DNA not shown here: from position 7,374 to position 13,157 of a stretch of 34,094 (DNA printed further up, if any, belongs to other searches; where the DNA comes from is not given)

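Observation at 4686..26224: Six copies of a conserved 'CGTAAC box + GC hairpin + U-tract' element sit directly in front of every late gene block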

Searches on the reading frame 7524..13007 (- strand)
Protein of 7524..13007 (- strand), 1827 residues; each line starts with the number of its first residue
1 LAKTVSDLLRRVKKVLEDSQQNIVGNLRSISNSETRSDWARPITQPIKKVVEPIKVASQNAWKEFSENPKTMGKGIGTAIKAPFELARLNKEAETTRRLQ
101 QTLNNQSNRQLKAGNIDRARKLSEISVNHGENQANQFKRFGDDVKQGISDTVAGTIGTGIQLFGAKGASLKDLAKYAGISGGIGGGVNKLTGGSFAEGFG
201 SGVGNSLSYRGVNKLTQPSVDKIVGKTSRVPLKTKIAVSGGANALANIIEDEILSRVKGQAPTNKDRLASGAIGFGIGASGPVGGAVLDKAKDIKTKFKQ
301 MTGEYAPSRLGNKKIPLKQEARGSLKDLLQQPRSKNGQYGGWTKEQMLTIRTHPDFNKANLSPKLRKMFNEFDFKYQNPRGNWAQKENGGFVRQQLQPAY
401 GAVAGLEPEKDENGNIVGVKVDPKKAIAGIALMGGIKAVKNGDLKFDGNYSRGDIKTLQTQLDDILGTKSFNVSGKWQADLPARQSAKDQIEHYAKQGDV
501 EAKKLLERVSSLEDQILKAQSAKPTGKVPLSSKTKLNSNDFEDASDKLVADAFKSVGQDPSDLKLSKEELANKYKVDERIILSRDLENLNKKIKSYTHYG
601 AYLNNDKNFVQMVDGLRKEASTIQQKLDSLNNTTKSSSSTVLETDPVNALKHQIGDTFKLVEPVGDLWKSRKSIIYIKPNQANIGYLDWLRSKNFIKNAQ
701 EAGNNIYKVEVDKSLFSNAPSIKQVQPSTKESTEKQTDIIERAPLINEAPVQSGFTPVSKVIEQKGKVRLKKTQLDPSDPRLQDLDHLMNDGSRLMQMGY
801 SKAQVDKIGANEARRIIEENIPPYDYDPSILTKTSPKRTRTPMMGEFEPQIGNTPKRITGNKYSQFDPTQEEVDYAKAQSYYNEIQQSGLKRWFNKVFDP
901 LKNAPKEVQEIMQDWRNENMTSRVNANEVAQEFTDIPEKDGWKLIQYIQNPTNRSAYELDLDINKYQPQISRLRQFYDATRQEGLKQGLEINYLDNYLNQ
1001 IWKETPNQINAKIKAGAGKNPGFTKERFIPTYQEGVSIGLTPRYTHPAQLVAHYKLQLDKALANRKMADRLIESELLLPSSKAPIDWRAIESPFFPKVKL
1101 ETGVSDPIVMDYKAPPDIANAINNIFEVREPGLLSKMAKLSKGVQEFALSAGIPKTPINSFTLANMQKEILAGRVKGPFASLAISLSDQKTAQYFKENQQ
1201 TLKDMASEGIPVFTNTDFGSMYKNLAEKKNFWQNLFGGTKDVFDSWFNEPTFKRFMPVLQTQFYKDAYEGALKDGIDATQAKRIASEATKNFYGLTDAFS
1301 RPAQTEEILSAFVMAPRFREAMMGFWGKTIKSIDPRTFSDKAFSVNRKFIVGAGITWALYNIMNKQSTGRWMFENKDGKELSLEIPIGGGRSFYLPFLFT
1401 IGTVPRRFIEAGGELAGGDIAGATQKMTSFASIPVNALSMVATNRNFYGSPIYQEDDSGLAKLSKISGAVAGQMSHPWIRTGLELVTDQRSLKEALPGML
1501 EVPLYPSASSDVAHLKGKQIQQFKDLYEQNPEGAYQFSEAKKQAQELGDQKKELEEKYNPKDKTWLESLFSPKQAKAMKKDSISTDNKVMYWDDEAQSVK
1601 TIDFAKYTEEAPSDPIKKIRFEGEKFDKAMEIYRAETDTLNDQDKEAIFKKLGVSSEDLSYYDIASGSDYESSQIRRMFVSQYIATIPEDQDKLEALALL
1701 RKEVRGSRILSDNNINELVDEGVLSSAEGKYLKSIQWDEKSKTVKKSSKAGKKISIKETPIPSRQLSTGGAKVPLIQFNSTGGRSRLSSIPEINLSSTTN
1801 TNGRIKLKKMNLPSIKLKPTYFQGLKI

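Call 14: search_protein_families(library=phrogs, proteins=[window:7524-13007:-])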
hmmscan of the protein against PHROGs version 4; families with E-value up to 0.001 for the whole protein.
window:7524-13007:- (1827 aa): 0 families

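Call 109: search_protein_families(library=pfam, proteins=[window:7524-13007:-], max_evalue=0.01)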
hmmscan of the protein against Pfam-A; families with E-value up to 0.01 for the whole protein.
window:7524-13007:- (1827 aa): 0 families

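Call 110: search_solved_structures(query=window:7524-13007:-, max_evalue=1)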
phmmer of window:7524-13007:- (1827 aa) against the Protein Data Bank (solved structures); distinct sequences matched with E-value up to 1: 0.
